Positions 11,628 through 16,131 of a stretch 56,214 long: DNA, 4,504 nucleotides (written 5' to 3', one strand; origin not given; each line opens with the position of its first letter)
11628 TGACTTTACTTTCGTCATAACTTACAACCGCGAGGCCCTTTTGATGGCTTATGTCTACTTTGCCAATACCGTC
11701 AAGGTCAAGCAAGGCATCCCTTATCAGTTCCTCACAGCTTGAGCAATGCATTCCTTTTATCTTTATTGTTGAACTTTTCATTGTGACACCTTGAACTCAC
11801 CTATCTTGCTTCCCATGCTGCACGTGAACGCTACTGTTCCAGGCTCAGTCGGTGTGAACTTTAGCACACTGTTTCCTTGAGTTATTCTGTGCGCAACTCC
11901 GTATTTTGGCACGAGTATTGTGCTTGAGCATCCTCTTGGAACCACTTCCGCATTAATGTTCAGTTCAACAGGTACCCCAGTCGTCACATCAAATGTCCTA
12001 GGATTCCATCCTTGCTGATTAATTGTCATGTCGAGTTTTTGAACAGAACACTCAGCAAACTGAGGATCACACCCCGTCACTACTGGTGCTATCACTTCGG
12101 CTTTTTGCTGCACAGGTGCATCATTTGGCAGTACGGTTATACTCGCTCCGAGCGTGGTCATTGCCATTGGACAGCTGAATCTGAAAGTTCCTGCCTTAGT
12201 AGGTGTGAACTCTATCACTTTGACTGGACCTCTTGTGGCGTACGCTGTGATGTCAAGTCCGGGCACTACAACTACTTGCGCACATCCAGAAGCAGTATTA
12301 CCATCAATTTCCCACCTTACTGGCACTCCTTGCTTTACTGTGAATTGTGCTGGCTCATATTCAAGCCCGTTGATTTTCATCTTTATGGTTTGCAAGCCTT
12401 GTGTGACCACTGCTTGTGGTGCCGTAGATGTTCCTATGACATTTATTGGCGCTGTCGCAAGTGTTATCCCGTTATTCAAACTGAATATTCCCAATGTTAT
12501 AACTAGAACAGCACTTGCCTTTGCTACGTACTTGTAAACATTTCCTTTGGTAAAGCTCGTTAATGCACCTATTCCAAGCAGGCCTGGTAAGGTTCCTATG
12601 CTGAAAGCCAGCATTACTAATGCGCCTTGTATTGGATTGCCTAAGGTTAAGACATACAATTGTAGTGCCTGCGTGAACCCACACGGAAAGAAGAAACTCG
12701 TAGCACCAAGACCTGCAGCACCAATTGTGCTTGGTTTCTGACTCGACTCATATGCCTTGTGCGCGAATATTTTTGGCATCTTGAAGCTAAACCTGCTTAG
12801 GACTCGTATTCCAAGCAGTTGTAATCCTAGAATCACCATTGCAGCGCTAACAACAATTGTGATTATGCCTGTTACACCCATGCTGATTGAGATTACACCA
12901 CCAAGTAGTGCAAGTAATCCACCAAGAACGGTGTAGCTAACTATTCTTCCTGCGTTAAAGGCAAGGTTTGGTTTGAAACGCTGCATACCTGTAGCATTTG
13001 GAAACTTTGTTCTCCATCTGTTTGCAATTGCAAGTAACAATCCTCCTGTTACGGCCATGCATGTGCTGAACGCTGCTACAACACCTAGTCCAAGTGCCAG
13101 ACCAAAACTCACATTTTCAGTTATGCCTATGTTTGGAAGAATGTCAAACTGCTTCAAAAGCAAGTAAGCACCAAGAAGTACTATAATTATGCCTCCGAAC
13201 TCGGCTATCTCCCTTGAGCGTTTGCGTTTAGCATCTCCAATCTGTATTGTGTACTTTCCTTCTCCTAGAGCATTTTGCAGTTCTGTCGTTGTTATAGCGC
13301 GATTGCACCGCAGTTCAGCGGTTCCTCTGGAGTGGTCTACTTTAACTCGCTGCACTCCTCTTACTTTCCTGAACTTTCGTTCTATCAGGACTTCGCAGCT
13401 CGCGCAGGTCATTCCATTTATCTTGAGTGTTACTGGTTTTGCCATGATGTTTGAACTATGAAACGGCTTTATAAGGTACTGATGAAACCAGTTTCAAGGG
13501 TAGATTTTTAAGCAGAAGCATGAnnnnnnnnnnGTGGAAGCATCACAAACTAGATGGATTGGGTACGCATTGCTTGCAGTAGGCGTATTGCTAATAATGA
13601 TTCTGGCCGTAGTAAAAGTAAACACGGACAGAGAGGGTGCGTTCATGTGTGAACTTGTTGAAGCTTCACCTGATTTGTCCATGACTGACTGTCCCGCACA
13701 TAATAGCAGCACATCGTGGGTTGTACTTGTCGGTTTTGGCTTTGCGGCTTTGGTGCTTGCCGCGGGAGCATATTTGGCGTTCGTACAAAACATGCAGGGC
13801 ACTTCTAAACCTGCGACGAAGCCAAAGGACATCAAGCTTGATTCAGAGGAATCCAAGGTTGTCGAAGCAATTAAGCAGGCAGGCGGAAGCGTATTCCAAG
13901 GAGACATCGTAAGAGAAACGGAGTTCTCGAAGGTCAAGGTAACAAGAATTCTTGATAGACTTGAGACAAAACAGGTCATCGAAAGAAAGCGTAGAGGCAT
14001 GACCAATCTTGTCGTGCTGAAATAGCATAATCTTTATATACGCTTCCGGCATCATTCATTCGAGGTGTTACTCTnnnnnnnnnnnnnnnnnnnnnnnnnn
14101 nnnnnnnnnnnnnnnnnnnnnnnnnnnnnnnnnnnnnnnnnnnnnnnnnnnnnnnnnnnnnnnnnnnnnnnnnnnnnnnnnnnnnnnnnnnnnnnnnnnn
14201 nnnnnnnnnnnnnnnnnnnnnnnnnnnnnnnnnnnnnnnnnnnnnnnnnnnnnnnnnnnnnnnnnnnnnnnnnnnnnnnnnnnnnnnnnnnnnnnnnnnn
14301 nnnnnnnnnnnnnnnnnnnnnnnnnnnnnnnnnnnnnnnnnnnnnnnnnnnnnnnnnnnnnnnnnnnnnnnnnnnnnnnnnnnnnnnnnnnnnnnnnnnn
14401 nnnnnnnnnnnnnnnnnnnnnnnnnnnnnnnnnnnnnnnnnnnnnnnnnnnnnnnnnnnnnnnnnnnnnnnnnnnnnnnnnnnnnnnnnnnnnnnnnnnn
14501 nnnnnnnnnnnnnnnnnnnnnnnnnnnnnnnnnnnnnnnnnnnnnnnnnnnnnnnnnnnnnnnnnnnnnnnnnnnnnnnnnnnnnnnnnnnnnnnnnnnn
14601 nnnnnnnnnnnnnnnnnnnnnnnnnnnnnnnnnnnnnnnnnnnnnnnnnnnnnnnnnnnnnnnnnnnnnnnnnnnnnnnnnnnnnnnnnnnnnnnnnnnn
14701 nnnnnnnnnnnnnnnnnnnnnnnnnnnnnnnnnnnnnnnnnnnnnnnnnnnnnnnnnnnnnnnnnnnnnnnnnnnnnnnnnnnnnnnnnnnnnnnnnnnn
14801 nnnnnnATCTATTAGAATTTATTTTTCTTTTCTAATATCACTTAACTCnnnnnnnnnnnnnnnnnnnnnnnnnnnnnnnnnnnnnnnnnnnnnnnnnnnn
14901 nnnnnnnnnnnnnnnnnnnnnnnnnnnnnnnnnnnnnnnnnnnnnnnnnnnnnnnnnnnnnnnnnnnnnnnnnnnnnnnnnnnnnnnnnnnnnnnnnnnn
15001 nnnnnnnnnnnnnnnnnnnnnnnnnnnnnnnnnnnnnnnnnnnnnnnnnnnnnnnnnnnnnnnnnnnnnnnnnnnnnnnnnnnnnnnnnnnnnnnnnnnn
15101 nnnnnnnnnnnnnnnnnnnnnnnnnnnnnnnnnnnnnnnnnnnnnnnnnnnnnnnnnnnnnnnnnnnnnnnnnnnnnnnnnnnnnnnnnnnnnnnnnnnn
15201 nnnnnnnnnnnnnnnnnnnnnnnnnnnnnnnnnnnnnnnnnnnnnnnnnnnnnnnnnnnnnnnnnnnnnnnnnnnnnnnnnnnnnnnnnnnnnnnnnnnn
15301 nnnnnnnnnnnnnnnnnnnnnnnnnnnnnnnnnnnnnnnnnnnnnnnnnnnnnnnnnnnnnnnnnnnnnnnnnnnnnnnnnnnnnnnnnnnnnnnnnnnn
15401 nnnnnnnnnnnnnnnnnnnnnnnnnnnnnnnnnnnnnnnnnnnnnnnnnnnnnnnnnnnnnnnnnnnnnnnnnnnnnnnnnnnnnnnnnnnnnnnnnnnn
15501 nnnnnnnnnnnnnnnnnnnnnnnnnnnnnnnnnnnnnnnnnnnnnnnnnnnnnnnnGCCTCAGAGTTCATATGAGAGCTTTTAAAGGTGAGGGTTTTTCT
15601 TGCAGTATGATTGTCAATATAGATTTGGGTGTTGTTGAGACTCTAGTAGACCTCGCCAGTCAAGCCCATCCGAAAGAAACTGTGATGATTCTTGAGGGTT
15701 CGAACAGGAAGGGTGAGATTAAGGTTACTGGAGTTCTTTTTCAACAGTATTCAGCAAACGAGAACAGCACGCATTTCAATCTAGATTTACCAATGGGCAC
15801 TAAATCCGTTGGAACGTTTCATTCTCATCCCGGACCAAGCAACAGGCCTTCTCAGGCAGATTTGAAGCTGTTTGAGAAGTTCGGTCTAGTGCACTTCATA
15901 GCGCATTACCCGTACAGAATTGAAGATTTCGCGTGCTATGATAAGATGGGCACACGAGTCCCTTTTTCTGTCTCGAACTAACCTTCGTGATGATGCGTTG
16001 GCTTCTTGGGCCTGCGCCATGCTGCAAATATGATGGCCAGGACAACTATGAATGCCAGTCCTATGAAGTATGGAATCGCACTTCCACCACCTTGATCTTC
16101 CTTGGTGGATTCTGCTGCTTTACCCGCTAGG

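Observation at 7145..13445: Seven-gene copper cluster with an unusual extracytoplasmic thiol/metal relay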

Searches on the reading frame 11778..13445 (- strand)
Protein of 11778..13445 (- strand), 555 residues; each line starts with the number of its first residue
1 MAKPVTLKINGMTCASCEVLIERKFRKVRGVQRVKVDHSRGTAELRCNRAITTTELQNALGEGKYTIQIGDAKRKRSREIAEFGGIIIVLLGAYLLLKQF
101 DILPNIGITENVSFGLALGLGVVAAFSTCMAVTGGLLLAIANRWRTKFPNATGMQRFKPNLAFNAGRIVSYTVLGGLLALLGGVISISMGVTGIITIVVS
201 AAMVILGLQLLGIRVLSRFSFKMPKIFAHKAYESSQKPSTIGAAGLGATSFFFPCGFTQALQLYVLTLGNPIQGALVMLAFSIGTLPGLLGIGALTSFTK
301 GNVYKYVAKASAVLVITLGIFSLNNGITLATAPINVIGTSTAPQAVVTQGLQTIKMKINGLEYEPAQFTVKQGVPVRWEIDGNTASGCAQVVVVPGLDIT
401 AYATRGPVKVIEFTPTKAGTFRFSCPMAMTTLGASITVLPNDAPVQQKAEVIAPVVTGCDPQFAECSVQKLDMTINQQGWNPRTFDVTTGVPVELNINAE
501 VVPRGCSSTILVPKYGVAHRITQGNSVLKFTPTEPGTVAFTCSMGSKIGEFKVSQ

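Call 3: search_protein_families(library=pfam, proteins=[window:11778-13445:-], max_evalue=0.01)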
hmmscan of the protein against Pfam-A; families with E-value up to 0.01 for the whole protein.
window:11778-13445:- (555 aa): 4 families
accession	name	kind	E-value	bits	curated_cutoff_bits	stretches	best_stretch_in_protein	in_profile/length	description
PF13386.12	DsbD_2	-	1.6e-30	106.9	24.9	1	117-320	2-198/199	Cytochrome C biogenesis protein transmembrane region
PF13473.12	Cupredoxin_1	-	5.7e-17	62.1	27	2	342-437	13-103/104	Cupredoxin-like domain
PF00403.32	HMA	-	4.7e-07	30.5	24.8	1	6-65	1-61/62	Heavy-metal-associated domain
PF18917.5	LiaI-LiaF-like_TM1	-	0.0066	17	27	1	83-104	2-23/42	LiaI-LiaF-like transmembrane region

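Call 4: search_protein_families(library=ncbifam, proteins=[window:11778-13445:-], max_evalue=0.01)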
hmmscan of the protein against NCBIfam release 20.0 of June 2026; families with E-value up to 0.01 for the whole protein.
window:11778-13445:- (555 aa): 13 families
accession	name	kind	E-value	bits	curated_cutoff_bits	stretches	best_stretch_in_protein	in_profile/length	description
NF041115.1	UxxU_metal_bind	equivalog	7.6e-10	38.8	95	1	3-46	4-47/74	metal-binding (seleno)protein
NF010311.1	PRK13748.1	subfamily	2e-09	36.9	600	1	6-78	2-74/560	mercury(II) reductase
NF033795.1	chaper_CopZ_Bs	exception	4.2e-09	36.4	91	1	5-67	2-65/66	copper chaperone CopZ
NF047957.1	CopZ_AFE_1862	equivalog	4.8e-09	36.5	85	1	6-65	2-59/62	CopZ family metallochaperone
NF033556.1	MerTP_fusion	equivalog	1.6e-08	34.4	180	1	4-67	121-185/186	mercuric transport protein MerTP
NF045683.1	MerT_CopZ_Se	exception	2.6e-07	30.3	375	1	4-52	163-211/235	MerT/CopZ fusion-like heavy metal transport selenoprotein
TIGR02052.1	MerP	equivalog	8.2e-07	29.5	92.55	1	2-41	22-61/92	mercury resistance system periplasmic binding protein MerP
NF033794.2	chaper_CopZ_Eh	exception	9e-07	28.9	95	1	6-62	3-60/68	copper chaperone CopZ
TIGR00003.1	TIGR00003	subfamily_domain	4.6e-05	23.6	62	1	5-65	2-63/66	copper ion binding protein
NF007952.0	PRK10671.1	equivalog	0.00061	18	1316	1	6-78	106-177/838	copper-exporting P-type ATPase CopA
NF008262.1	PRK11033.1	equivalog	0.00065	18.3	1005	1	6-91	44-129/731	zinc/cadmium/mercury/lead-transporting ATPase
NF033775.1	P_type_ZntA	exception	0.00066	18.1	1240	1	6-87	51-132/732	Zn(II)/Cd(II)/Pb(II) translocating P-type ATPase ZntA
NF033781.1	chaper_CopP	exception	0.0098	16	112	0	6-67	3-64/65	copper-binding metallochaperone CopP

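Call 29: search_solved_structures(query=window:11778-13445:-, max_evalue=0.1)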
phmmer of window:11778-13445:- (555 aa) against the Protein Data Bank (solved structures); distinct sequences matched with E-value up to 0.1: 32.
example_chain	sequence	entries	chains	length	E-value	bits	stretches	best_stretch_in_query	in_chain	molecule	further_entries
7xuk_A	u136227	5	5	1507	4.9e-23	84.7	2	5-43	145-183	Copper-transporting ATPase 2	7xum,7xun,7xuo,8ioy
7si3_A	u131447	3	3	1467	7.6e-13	51.1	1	5-40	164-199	P-type Cu(+) transporter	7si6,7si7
2rop_A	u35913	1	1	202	5.5e-10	41.6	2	7-60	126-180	Copper-transporting ATPase 2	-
2mry_A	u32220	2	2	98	3.5e-08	35.7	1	346-429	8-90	Uncharacterized protein | CupA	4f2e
2rml_A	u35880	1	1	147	6.8e-08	34.7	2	7-68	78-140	Copper-transporting P-type ATPase copA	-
1p6t_A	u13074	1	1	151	9.4e-08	34.3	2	7-68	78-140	Potential copper-transporting ATPase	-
2ew9_A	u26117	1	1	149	1.2e-06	30.6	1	6-49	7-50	Copper-transporting ATPase 2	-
4f2f_A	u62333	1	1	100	7.9e-06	27.9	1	465-553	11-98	Cation-transporting ATPase, E1-E2 family protein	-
2l3m_A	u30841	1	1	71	1.7e-05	26.8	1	4-55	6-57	Copper-ion-binding protein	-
6a71_A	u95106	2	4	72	2.8e-05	26.1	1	7-60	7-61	ATP7B protein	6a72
1y3j_A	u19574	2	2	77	3.4e-05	25.8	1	7-53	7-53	Copper-transporting ATPase 1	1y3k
2kt2_A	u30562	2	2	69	3.5e-05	25.8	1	7-60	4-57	Mercuric reductase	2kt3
2lqb_A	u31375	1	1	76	5.4e-05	25.2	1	5-44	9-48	Copper-transporting ATPase 2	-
1s6o_A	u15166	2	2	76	7.3e-05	24.7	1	6-44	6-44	Copper-transporting ATPase 1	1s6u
1q8l_A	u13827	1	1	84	8.9e-05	24.4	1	6-43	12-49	Copper-transporting ATPase 1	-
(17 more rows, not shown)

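Call 43: find_homologous_proteins(query=window:11778-13445:-)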
Query window:11778-13445:- (555 aa): 1781 proteins with E <= 0.001 among 8000 candidates; the best 120 are listed.
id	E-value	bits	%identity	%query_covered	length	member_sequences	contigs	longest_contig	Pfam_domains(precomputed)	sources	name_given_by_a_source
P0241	0.0e+0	1215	100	100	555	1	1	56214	PF00403.33,PF13473.13,PF13386.13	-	-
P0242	9.3e-168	577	50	100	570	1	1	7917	PF00403.33,PF13473.13,PF02683.23,PF13386.13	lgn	-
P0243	3.1e-166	572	50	98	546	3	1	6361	PF00403.33,PF13473.13,PF02683.23,PF13386.13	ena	-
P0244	2.5e-163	563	48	99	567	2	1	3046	PF00403.33,PF13473.13,PF13386.13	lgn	-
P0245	2.5e-161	556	50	99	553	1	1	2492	PF00403.33,PF13473.13,PF02683.23,PF13386.13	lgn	-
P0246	2.8e-160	552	48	98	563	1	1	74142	PF00403.33,PF13473.13,PF13386.13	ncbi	-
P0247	1.3e-159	550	47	99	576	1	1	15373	PF00403.33,PF13473.13,PF13386.13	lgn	-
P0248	2.7e-159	549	47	99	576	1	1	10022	PF00403.33,PF13473.13,PF13386.13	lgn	-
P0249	3.0e-159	549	48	99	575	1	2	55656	PF00403.33,PF13473.13,PF02683.23,PF13386.13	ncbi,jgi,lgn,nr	ncbi:sulfite exporter TauE/SafE family protein [Candidatus Woesearchaeota archaeon]|nr:sulfite expor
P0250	6.4e-159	548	47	99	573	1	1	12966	PF00403.33,PF13473.13,PF13386.13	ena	-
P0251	1.1e-158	547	50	100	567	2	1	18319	PF00403.33,PF13473.13,PF02683.23,PF13386.13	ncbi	-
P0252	1.3e-158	547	46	99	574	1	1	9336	PF00403.33,PF13473.13,PF02683.23,PF13386.13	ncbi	-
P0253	6.2e-158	545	47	99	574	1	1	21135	PF00403.33,PF13473.13,PF13386.13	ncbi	-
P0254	1.5e-157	544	47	98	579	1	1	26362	PF00403.33,PF13473.13,PF02683.23,PF13386.13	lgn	-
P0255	2.3e-157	543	46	99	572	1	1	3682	PF00403.33,PF13473.13,PF02683.23,PF13386.13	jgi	jgi:uncharacterized protein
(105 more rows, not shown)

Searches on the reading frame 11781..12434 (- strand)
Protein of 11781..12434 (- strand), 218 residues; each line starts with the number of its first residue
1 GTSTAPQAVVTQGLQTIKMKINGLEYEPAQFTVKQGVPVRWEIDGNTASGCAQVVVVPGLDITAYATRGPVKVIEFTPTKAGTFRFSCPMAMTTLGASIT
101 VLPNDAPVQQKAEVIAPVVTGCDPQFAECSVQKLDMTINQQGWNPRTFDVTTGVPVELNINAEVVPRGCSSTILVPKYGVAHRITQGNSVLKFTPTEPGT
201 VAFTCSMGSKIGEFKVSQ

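Call 48: search_solved_structures(query=window:11781-12434:-, max_evalue=1, show_alignments=3)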
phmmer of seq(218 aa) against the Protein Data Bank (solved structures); distinct sequences matched with E-value up to 1: 4.
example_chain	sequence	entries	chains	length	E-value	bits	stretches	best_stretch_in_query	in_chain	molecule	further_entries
2mry_A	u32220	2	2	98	1e-08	38.3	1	9-92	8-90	Uncharacterized protein | CupA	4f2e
4f2f_A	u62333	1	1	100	2.4e-06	30.6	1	128-216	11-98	Cation-transporting ATPase, E1-E2 family protein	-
1iby_A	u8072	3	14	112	0.25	14.2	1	12-90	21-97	NITROSOCYANIN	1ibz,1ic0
5n5p_A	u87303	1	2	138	0.45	13.4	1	17-67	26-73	Putative cellulosomal scaffoldin protein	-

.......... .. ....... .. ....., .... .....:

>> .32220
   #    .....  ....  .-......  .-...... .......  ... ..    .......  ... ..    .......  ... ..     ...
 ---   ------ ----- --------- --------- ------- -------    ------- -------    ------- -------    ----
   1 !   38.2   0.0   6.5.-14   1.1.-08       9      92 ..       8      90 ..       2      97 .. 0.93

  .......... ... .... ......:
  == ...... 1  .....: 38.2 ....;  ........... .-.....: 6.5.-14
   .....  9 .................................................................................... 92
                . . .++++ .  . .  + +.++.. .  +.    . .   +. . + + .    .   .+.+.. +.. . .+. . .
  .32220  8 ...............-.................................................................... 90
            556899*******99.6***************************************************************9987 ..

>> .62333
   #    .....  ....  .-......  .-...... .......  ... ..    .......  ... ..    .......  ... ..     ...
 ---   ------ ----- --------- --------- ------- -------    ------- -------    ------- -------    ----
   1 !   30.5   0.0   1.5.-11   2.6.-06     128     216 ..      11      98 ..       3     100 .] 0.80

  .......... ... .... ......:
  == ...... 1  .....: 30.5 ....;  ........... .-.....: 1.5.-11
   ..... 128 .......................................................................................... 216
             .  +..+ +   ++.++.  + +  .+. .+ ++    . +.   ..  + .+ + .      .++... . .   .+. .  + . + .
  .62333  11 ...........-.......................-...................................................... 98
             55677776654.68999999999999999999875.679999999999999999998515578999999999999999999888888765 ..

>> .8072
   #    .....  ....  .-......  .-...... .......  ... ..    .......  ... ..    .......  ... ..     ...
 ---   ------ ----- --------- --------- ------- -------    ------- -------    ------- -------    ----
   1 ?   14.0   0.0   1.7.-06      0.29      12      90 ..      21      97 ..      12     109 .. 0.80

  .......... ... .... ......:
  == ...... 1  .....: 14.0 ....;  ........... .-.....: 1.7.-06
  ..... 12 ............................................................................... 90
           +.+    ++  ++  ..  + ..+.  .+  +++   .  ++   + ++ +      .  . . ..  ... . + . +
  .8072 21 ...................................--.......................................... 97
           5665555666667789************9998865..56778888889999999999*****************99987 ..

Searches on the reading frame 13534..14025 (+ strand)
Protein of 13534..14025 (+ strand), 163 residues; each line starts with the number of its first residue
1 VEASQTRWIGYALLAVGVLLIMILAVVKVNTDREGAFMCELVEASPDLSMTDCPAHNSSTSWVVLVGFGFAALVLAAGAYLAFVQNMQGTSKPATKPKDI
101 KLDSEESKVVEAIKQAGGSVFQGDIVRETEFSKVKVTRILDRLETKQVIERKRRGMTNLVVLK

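Call 3: search_protein_families(library=pfam, proteins=[window:13534-14025:+], max_evalue=0.01)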
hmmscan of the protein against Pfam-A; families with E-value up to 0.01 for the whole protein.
window:13534-14025:+ (163 aa): 3 families
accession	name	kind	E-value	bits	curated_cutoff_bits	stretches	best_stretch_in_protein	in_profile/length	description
PF24034.1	DUF7343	-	2.8e-13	49.9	27.6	1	103-162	2-61/62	Domain of unknown function (DUF7343)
PF12802.13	MarR_2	-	7.5e-06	26.5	27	1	109-153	10-54/61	MarR family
PF01047.28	MarR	-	0.0017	18.6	24.6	1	112-153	11-51/59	MarR family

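Call 4: search_protein_families(library=ncbifam, proteins=[window:13534-14025:+], max_evalue=0.01)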
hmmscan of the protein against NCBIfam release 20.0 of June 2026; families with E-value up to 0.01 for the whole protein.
window:13534-14025:+ (163 aa): 1 family
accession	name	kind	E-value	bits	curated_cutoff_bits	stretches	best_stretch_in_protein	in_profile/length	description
TIGR01884.1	cas_HTH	subfamily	1.3e-05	24.7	60.2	1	65-155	102-193/202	CRISPR-associated CARF protein Csa3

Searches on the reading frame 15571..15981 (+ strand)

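Call 50: search_protein_families(library=pfam, proteins=[window:15571-15981:+], max_evalue=0.001)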
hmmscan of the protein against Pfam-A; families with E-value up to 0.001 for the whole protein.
window:15571-15981:+ (136 aa): 1 family
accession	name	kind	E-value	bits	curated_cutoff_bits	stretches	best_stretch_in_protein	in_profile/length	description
PF14464.11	Prok-JAB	-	9.5e-13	48.5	25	1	21-111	4-100/114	Prokaryotic homologs of the JAB domain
